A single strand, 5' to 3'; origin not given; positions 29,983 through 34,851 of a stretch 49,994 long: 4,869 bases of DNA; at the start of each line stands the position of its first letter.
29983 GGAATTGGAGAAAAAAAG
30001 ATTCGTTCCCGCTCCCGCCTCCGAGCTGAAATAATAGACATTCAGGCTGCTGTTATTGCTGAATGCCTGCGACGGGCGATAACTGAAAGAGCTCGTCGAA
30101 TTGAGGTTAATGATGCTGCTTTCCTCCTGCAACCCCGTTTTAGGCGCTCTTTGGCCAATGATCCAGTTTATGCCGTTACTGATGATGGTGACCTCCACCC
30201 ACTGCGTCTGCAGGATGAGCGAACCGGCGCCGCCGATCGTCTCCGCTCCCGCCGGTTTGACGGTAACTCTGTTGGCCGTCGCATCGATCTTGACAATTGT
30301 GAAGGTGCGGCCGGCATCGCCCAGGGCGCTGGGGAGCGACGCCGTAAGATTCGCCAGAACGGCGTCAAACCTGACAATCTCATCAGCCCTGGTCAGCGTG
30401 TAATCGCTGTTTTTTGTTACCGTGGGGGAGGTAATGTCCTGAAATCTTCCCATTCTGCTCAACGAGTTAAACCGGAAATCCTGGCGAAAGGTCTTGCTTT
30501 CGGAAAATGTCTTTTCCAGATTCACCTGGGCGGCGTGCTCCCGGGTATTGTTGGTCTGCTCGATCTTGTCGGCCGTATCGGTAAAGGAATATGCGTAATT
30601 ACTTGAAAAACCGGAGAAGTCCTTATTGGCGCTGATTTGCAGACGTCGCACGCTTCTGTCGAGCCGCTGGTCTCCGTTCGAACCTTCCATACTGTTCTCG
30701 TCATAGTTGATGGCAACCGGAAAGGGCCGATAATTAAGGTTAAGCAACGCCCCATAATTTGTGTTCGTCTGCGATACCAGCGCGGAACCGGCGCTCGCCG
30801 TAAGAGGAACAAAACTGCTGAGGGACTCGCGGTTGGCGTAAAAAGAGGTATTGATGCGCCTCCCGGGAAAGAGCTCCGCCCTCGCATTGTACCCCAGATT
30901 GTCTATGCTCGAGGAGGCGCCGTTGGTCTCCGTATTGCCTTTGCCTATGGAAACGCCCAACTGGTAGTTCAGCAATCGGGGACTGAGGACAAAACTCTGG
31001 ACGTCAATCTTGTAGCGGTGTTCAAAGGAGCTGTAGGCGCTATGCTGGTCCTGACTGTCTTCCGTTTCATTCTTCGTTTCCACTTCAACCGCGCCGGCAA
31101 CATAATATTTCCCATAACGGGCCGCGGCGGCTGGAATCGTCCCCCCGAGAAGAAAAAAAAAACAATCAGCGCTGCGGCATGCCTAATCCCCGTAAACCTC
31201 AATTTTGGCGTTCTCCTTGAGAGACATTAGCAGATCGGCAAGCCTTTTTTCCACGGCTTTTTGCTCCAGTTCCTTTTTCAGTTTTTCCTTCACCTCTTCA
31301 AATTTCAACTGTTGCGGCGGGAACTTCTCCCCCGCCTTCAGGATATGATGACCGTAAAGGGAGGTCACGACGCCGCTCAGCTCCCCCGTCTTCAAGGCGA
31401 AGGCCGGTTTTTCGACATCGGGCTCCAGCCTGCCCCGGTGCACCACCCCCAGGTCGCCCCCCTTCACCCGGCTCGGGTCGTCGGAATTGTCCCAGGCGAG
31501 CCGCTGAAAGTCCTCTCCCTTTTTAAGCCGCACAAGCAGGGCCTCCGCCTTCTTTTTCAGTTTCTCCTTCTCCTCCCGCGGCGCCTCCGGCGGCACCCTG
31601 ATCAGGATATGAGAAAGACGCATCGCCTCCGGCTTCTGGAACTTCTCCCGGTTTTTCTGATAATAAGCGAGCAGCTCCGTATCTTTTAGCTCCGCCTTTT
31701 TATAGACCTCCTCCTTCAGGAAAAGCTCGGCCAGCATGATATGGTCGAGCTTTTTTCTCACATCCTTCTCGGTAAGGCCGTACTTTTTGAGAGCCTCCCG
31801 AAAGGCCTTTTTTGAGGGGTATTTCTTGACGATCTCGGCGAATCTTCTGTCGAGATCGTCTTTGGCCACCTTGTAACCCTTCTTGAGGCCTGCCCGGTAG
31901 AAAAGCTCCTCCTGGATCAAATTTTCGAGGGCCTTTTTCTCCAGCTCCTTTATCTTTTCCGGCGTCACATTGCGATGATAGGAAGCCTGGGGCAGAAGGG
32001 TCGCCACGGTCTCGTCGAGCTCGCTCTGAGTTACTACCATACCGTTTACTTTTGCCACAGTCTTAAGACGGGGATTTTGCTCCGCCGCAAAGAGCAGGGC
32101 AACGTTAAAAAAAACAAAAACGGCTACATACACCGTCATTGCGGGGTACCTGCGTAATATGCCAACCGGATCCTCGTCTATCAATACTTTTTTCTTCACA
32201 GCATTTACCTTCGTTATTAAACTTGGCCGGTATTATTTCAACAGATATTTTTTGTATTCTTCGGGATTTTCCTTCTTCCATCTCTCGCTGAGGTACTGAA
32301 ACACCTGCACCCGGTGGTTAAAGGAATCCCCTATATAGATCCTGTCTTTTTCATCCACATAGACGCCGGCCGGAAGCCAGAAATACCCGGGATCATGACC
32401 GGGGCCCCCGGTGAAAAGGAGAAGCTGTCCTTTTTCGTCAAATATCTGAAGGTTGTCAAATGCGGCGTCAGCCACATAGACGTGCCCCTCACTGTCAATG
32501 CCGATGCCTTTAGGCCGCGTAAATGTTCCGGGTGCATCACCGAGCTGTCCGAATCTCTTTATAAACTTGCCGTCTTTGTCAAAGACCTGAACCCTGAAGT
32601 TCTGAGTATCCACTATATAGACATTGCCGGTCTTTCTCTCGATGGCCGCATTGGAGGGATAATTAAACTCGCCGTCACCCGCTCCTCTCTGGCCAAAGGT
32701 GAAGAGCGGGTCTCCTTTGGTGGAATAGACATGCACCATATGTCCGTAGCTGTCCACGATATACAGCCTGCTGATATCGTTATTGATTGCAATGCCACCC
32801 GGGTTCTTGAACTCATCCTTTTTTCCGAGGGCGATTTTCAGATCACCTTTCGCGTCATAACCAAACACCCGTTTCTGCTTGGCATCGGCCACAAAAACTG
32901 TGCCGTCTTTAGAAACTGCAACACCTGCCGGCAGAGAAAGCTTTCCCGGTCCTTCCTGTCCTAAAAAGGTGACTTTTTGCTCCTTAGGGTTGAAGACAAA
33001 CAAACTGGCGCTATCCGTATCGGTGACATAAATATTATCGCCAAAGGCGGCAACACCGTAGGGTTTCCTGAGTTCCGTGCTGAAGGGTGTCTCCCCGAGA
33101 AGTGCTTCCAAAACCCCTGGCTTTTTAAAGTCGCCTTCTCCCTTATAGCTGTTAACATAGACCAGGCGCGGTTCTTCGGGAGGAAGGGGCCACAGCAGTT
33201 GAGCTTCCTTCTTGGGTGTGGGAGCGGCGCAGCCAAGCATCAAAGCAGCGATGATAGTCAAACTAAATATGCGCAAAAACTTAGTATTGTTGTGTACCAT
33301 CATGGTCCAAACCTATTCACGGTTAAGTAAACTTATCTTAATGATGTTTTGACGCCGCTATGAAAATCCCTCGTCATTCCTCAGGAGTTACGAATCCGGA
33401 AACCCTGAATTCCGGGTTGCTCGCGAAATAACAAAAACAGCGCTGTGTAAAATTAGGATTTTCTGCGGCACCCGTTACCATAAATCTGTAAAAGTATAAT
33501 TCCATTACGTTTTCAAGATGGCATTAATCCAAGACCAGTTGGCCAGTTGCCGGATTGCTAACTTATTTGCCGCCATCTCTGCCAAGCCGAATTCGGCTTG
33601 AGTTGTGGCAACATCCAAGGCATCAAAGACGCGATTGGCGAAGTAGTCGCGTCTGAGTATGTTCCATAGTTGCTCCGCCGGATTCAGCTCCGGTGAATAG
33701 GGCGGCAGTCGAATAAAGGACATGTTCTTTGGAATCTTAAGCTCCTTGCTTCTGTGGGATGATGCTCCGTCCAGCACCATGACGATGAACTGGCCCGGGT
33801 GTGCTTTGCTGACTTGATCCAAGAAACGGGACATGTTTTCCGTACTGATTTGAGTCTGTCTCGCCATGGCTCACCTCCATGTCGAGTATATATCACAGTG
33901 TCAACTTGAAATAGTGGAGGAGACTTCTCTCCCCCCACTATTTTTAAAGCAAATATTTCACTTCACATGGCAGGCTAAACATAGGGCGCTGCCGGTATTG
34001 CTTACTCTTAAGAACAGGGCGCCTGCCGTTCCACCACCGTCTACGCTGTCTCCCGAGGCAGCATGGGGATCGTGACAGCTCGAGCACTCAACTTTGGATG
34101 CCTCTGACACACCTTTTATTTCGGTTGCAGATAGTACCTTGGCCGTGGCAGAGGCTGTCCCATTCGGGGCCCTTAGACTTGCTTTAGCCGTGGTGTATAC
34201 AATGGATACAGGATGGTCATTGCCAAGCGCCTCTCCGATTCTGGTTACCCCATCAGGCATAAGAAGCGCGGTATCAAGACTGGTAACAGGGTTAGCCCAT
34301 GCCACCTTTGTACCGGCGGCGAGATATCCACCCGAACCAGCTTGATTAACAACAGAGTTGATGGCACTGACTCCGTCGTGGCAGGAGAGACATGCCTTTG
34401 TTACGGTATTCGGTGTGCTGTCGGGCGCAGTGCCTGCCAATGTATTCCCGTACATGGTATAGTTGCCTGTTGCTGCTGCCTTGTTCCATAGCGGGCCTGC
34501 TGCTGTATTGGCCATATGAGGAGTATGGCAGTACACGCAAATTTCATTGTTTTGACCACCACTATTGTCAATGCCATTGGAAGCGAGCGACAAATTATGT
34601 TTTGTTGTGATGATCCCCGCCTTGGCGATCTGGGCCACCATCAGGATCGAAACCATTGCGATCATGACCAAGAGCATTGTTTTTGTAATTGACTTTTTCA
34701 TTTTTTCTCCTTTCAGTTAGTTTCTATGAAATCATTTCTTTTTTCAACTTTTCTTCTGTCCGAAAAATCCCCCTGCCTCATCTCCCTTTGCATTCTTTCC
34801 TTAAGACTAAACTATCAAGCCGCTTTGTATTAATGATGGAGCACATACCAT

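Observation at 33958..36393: Three tandem paralogous 4/4/5-haem small secreted cytochromes: candidate filament (nanowire-type) subunits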

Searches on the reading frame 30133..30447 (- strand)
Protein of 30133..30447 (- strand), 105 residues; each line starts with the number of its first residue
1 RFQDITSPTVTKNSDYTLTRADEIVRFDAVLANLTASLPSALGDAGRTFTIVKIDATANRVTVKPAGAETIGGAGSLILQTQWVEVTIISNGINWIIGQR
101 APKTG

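Call 83: search_solved_structures(query=window:30133-30447:-, max_evalue=10, show_alignments=1)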
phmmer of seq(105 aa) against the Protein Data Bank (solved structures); distinct sequences matched with E-value up to 10: 0.

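Call 84: search_protein_families(library=pfam, proteins=[window:30133-30447:-], max_evalue=10)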
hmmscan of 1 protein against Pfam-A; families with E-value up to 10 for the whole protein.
seq(105 aa): 1 family
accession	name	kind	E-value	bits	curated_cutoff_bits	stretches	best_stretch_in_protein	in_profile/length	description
PF17607.7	DUF5503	-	0.17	12.6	30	1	5-53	14-59/116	Family of unknown function (DUF5503)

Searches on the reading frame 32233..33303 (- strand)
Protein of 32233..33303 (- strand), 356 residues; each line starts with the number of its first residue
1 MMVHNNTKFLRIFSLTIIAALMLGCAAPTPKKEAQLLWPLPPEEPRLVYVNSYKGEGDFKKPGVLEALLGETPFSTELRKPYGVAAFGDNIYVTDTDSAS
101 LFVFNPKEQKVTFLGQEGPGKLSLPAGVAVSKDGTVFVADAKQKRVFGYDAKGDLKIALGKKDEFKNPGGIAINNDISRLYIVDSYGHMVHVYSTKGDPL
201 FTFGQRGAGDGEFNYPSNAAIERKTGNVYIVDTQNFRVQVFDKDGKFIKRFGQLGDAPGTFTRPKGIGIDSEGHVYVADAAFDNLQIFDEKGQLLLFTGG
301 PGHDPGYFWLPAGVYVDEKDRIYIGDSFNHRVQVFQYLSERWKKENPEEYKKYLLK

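Call 4: search_protein_families(library=pfam, proteins=[window:32233-33303:-], max_evalue=0.1)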
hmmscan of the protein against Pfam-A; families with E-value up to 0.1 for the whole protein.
window:32233-33303:- (356 aa): 13 families
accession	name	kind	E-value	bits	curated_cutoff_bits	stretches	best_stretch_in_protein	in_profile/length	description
PF01436.27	NHL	-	1.3e-33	113.7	20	5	308-335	1-28/28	NHL repeat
PF17170.10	DUF5128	-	2.5e-23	83.2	22.9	4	226-280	54-109/321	6-bladed beta-propeller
PF08450.18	SGL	-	3.6e-13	50.1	26.3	3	163-250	131-219/246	SMP-30/Gluconolactonase/LRE-like region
PF25021.1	TEN_NHL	-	2.4e-08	33.8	27.1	1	260-294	140-172/357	Teneurin NHL domain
PF01731.26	Arylesterase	-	9.5e-08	32.6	21.3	0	164-195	52-83/86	Arylesterase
PF06739.17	SBBP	-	0.0002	21.7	20.5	1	253-278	5-29/38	Beta-propeller repeat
PF14433.11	SUKH-3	-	0.0011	19.6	23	0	233-326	37-125/146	SUKH-3 immunity protein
PF16288.11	DUF4934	-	0.0015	19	27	1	226-294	33-100/102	Domain of unknown function (DUF4934)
PF13360.13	PQQ_2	-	0.0036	17.4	27.6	0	124-247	25-140/233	Outer membrane protein assembly factor BamB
PF03088.22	Str_synth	-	0.021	15.4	25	0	101-149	39-84/89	Strictosidine synthase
PF02393.21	US22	-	0.032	14.8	35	0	99-146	52-102/124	US22 like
PF15869.11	TolB_like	-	0.054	13.3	29.2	0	166-267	19-120/296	TolB-like 6-blade propeller-like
PF13162.11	DUF3997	-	0.064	14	25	0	214-247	57-90/107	Protein of unknown function (DUF3997)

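Call 28: search_protein_families(library=ncbifam, proteins=[window:32233-33303:-], max_evalue=0.01)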
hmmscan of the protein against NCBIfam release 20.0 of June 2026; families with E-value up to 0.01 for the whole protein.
window:32233-33303:- (356 aa): 7 families
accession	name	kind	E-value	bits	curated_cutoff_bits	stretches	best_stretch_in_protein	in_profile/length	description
NF035926.1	scyF_NHL_VPEP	equivalog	3.2e-49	168.1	350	3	163-253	196-285/376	scytonemin biosynthesis PEP-CTERM protein ScyF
NF047780.1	LIC12708_fam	subfamily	3.6e-07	29.4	150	1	132-295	65-217/391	LIC_12708 family protein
NF033206.1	ScyE_fam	subfamily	1.9e-05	24.4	80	1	122-297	7-174/333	ScyD/ScyE family protein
TIGR03866.1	PQQ_ABC_repeats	subfamily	2.5e-05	23.5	287.3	0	220-312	5-92/310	PQQ-dependent catabolism-associated beta-propeller protein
NF053768.1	CIS12_fam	equivalog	0.00025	19.9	860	0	128-281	49-187/715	CIS12 family contractile injection system protein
NF052280.1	7_blade_YncE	equivalog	0.00064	18.6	400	0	164-249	169-252/338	7-bladed beta-propeller protein YncE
TIGR02276.1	beta_rpt_yvtn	repeat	0.0037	17.2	27.85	0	88-112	3-27/42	beta-propeller repeat protein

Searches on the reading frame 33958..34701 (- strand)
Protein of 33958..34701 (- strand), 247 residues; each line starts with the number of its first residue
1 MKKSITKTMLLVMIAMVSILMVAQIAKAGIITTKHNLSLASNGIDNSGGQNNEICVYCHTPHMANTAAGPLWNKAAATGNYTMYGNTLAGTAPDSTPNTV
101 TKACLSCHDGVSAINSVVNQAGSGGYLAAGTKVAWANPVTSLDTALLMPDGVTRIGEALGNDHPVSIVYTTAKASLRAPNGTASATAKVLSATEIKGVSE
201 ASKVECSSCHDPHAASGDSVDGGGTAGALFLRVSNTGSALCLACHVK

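Call 4: search_protein_families(library=pfam, proteins=[window:33958-34701:-], max_evalue=0.1)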
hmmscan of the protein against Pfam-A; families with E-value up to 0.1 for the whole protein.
window:33958-34701:- (247 aa): 7 families
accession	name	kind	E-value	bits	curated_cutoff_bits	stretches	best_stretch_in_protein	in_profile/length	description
PF09699.15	Paired_CXXCH_1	-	4.8e-09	36.2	20.6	1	205-246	8-37/41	Doubled CXXCH motif (Paired_CXXCH_1)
PF22113.1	Mtrc-MtrF_II-IV_dom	-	1.3e-06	28.5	30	2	45-122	74-139/176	Outer membrane cytochrome MtrC/MtrF-like, domains II/IV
PF14522.11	Cytochrome_C7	-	2.7e-06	27.5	24.8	2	51-114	12-54/67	Cytochrome c7 and related cytochrome c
PF14537.11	Cytochrom_c3_2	-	0.00014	22.7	25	0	96-118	21-43/79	Cytochrome c3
PF16694.10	Cytochrome_P460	-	0.01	16.7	27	0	197-215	101-119/125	Cytochrome P460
PF22678.1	Cytochrom_c_NrfB-like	-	0.022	15.6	27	0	201-216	56-71/89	Cytochrome c-type protein NrfB-like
PF24089.1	DUF7374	-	0.093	13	27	0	198-219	58-79/106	Family of unknown function (DUF7374)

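Call 5: search_solved_structures(query=window:33958-34701:-, max_evalue=10, show_alignments=3)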
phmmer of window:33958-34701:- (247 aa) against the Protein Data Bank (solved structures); distinct sequences matched with E-value up to 10: 10.
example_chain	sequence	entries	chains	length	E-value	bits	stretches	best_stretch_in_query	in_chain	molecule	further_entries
7tfs_A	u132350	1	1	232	7e-21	78.1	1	13-247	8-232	Cytochrome c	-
9yuq_N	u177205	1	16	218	9.4e-20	74.4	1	12-247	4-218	Putative multiheme cytochrome c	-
6ef8_A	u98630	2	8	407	0.00037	23.4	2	192-238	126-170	C-type cytochrome OmcS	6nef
6t5e_A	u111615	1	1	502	0.19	14.6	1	41-109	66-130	Hydroxylamine oxidoreductase-like protein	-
6v59_A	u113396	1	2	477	0.32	13.8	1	91-228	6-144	Di-haem cytochrome c peroxidase family protein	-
6nx0_A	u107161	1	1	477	0.32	13.8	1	91-228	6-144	Di-haem cytochrome c peroxidase family protein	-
8crx_m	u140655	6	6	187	0.33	13.8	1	152-200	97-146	50S ribosomal protein L17 | Large ribosomal subunit protein bL17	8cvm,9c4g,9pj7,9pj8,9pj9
5xs4_A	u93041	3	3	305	0.33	13.8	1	45-101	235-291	Genome polyprotein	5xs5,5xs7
8r6x_A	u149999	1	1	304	0.33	13.7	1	45-101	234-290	Genome polyprotein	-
9vfp_A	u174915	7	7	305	0.43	13.4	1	45-101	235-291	Genome polyprotein | VP1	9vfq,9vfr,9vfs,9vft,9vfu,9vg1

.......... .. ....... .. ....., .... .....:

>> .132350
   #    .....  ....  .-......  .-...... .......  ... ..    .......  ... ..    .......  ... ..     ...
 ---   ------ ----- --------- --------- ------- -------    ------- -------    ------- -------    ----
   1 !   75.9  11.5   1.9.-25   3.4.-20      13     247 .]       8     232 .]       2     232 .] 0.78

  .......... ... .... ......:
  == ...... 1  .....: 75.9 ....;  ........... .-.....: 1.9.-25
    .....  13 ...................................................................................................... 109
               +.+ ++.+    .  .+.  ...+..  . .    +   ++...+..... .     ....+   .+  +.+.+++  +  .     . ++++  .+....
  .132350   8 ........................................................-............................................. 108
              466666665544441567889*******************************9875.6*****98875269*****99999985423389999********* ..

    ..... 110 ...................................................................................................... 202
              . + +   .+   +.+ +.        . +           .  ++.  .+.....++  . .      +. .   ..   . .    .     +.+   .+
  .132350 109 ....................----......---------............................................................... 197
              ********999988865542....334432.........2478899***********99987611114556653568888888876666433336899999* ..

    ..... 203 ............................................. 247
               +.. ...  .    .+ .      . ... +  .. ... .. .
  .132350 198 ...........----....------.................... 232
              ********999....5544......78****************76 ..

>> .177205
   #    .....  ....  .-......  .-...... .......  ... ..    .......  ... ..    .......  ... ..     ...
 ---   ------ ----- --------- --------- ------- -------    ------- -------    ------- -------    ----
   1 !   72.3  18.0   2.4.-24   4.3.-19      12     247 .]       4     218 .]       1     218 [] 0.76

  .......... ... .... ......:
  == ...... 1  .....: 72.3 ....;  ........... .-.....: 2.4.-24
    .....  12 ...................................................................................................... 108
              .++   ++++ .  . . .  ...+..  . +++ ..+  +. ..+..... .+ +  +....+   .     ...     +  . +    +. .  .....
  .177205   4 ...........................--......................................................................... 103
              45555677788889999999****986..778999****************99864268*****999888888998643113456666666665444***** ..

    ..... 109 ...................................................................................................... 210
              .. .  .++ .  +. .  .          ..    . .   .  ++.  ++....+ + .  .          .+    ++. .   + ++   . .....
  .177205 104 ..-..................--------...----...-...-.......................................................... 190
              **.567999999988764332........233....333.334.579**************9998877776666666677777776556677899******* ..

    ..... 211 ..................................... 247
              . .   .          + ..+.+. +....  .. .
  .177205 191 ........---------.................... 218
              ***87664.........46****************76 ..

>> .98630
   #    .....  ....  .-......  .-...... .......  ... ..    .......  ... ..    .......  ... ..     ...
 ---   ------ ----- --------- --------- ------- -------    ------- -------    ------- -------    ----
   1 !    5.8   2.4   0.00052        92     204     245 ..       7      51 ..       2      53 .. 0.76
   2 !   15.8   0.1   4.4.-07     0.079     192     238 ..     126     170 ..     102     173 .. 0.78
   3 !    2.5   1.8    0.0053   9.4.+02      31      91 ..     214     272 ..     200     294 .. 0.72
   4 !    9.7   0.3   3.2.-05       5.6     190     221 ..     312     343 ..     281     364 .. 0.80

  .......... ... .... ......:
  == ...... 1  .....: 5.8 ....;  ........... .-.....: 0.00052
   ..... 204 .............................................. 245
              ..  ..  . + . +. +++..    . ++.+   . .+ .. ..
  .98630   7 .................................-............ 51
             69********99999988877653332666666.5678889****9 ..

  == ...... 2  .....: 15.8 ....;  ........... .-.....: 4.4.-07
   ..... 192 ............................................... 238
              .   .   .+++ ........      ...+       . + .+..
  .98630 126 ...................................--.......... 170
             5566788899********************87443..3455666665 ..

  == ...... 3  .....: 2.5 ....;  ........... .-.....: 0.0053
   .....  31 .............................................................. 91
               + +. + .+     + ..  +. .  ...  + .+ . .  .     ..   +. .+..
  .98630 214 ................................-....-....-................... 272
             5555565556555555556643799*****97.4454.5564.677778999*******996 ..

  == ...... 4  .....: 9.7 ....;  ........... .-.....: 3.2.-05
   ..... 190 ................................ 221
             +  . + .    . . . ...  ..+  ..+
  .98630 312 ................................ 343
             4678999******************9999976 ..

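Call 28: search_protein_families(library=ncbifam, proteins=[window:33958-34701:-], max_evalue=0.01)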
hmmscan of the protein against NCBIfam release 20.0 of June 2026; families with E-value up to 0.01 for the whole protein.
window:33958-34701:- (247 aa): 6 families
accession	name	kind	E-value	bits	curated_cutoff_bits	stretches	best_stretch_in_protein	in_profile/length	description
TIGR01905.1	paired_CXXCH_1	subfamily_domain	7.1e-09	35.4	25.2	0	203-217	6-20/41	doubled CXXCH domain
NF041028.1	decahem_GSU2203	exception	1.1e-05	24.9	325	1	202-246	173-208/317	GSU2203 family decaheme c-type cytochrome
TIGR03507.1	decahem_SO1788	subfamily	0.00023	19.8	209.3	0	53-122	577-638/672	OmcA/MtrC family decaheme c-type cytochrome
TIGR03153.1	cytochr_NrfH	equivalog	0.00031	20.8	134.2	1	28-112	28-113/138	cytochrome c nitrite reductase small subunit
TIGR03508.1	decahem_SO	subfamily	0.00077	19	192.2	0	201-246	141-175/258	DmsE family decaheme c-type cytochrome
NF008659.0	PRK11659.1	equivalog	0.0025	17.6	184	0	11-112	13-86/188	cytochrome c nitrite reductase pentaheme subunit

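Call 70: find_homologous_proteins(query=window:33958-34701:-, max_evalue=1e-20)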
Query window:33958-34701:- (247 aa): 3204 proteins with E <= 1e-20 among 7029 candidates; the best 120 are listed.
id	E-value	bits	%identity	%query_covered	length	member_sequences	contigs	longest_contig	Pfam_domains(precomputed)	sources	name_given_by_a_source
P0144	4.8e-155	532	100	100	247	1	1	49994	PF09699.16,PF14522.12,PF22113.2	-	-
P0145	1.4e-78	282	59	100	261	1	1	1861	PF09699.16,PF22113.2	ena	-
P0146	2.1e-75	271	61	87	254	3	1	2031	PF09699.16,PF14522.12,PF22113.2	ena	-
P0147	9.5e-75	269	60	87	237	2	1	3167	PF09699.16,PF14522.12,PF22113.2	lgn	-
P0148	1.6e-74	268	58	98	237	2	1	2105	PF09699.16,PF14522.12,PF22113.2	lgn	-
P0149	5.1e-73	263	57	98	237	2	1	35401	PF09699.16,PF14522.12,PF22113.2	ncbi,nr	ncbi:MAG: cytochrome C [Nitrospirae bacterium]|nr:cytochrome C [Nitrospirota bacterium]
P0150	6.0e-73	263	60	88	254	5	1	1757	PF09699.16,PF14522.12,PF22113.2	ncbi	-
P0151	8.8e-73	263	59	87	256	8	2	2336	PF09699.16,PF14522.12,PF22113.2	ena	-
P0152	1.3e-72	262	57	100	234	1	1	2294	PF09699.16,PF14537.12,PF14522.12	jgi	jgi:predicted CXXCH cytochrome family protein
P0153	9.9e-72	259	58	98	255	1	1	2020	PF09699.16,PF14522.12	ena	-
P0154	6.2e-71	257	59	89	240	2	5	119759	PF09699.16,PF14522.12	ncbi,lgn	-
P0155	1.7e-70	255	58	97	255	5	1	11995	PF09699.16,PF14537.12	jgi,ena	-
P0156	8.9e-70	253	58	89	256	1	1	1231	PF09699.16,PF14522.12,PF22113.2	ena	-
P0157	9.1e-70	253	58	97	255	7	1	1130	PF09699.16,PF14537.12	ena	-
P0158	4.1e-69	251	58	88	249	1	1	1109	PF09699.16,PF14522.12,PF22113.2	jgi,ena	-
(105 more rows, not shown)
